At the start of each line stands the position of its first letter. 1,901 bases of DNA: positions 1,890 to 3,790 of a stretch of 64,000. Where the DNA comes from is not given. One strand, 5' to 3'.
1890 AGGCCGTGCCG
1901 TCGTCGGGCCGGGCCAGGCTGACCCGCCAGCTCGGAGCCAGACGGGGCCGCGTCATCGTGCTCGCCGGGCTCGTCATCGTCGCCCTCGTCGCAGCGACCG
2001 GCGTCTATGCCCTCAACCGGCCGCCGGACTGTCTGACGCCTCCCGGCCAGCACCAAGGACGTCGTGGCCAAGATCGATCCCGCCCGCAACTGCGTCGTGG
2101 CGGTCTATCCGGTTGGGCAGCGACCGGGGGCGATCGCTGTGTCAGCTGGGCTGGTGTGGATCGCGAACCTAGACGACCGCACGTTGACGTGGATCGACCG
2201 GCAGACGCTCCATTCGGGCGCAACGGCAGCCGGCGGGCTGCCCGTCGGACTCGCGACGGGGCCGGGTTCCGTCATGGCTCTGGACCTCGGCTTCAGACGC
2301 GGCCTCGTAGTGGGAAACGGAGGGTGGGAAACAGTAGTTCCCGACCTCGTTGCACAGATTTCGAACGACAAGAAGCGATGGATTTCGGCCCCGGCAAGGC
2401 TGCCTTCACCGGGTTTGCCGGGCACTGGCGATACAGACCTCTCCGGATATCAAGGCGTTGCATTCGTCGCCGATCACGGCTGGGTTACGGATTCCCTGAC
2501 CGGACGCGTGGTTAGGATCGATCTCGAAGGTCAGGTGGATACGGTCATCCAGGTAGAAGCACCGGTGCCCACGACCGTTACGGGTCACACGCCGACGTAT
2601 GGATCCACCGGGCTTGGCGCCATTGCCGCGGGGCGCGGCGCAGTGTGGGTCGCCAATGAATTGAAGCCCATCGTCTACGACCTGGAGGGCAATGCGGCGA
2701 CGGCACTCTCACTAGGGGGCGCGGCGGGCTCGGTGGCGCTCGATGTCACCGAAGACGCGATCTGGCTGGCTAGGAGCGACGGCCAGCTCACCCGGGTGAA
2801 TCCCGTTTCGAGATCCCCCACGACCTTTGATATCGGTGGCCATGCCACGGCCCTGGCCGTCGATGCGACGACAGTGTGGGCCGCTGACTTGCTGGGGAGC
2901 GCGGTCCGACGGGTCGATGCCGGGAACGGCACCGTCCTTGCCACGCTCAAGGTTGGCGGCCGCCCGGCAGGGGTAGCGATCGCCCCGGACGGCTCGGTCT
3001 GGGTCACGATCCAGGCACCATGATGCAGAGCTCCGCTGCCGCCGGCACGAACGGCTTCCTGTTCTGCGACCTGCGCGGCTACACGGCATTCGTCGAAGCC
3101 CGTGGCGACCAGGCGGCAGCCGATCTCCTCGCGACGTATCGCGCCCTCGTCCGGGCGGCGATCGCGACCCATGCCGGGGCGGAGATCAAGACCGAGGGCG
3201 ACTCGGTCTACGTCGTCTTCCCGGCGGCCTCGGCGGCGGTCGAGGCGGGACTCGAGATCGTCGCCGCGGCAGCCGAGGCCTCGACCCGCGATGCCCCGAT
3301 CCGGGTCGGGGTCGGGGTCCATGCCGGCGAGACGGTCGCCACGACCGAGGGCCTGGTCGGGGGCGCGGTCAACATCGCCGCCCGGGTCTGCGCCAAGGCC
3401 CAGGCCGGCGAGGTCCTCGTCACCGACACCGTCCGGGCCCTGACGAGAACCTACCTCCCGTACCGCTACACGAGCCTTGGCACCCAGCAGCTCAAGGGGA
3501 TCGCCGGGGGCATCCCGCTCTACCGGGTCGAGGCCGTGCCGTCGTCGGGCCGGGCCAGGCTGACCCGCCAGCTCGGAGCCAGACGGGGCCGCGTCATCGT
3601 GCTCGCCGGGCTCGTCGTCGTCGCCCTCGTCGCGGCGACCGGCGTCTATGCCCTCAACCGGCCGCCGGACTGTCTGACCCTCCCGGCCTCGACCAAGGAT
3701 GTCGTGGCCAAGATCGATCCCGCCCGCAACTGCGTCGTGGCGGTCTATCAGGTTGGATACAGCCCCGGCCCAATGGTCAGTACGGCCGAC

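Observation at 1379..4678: Tandem cyclase-receptor paralogs: near-identical cytoplasmic halves, strongly diverged ectodomains, one copy broken by a single G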

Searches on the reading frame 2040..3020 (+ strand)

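Call 4: search_protein_families(library=pfam, proteins=[window:2040-3020:+], max_evalue=0.01)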
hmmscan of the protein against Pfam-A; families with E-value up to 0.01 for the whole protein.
window:2040-3020:+ (327 aa): 3 families
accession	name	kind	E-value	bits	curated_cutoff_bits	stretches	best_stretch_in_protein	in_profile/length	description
PF08450.18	SGL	-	2e-05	24.8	26.3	0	239-324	13-103/246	SMP-30/Gluconolactonase/LRE-like region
PF24684.1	Vgb_lyase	-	0.0011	18.3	50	0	238-323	23-113/290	Virginiamycin B lyase family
PF21959.2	DUF6923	-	0.0059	16.9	27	0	154-265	60-169/234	Repeat of unknown function (DUF6923)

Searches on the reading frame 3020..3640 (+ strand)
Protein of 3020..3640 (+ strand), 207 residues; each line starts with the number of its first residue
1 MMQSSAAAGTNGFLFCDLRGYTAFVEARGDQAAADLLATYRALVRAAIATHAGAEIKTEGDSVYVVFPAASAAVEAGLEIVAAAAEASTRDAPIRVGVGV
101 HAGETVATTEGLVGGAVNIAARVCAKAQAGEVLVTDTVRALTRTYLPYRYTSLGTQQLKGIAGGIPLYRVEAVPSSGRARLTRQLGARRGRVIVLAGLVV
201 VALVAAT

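Call 37: search_solved_structures(query=window:3020-3640:+, max_evalue=0.001, show_alignments=3)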
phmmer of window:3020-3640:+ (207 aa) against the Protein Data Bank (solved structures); distinct sequences matched with E-value up to 0.001: 18.
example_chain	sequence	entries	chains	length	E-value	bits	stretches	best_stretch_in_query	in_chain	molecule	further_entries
4wp9_A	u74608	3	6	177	6.2e-20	75.3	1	13-177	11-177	Ma1120 | Cyclase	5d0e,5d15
4wp3_A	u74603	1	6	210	1.2e-19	74.4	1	12-177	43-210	Ma1120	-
5d0g_A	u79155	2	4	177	1.6e-19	73.9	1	13-177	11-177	Cyclase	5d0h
4wp8_A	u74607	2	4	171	7.7e-19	71.7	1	13-169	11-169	Ma1120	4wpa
1ybt_A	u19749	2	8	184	6e-18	68.8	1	13-164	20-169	hydrolase, alpha/beta hydrolase fold family | lipJ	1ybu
3mr7_A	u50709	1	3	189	9.2e-17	65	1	12-169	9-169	Adenylate/guanylate cyclase/hydrolase, alpha/beta fold family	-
1y10_A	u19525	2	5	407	8.7e-10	42.2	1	14-172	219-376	Hypothetical protein Rv1264/MT1302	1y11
1fx4_A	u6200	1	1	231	4.7e-09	39.8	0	10-80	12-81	RECEPTOR-TYPE ADENYLATE CYCLASE GRESAG 4.3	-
1fx2_A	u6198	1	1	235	1.5e-08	38.2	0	94-181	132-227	RECEPTOR-TYPE ADENYLATE CYCLASE GRESAG 4.1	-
2w01_A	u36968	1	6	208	3.1e-06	30.7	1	14-141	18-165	ADENYLATE CYCLASE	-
3r5g_A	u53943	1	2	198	1.2e-05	28.8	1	14-170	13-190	CyaB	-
6fht_A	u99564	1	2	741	1.8e-05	28.2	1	14-140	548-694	Bacteriophytochrome,Adenylate cyclase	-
5x4u_A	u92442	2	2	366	0.00011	25.6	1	14-188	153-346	Photoactivated adenylyl cyclase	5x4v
5x4t_A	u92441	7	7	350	0.00012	25.5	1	14-187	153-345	Photoactivated adenylyl cyclase | Family 3 adenylate cyclase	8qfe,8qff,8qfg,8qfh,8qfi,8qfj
9f1z_A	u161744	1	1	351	0.00012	25.5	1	14-187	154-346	Family 3 adenylate cyclase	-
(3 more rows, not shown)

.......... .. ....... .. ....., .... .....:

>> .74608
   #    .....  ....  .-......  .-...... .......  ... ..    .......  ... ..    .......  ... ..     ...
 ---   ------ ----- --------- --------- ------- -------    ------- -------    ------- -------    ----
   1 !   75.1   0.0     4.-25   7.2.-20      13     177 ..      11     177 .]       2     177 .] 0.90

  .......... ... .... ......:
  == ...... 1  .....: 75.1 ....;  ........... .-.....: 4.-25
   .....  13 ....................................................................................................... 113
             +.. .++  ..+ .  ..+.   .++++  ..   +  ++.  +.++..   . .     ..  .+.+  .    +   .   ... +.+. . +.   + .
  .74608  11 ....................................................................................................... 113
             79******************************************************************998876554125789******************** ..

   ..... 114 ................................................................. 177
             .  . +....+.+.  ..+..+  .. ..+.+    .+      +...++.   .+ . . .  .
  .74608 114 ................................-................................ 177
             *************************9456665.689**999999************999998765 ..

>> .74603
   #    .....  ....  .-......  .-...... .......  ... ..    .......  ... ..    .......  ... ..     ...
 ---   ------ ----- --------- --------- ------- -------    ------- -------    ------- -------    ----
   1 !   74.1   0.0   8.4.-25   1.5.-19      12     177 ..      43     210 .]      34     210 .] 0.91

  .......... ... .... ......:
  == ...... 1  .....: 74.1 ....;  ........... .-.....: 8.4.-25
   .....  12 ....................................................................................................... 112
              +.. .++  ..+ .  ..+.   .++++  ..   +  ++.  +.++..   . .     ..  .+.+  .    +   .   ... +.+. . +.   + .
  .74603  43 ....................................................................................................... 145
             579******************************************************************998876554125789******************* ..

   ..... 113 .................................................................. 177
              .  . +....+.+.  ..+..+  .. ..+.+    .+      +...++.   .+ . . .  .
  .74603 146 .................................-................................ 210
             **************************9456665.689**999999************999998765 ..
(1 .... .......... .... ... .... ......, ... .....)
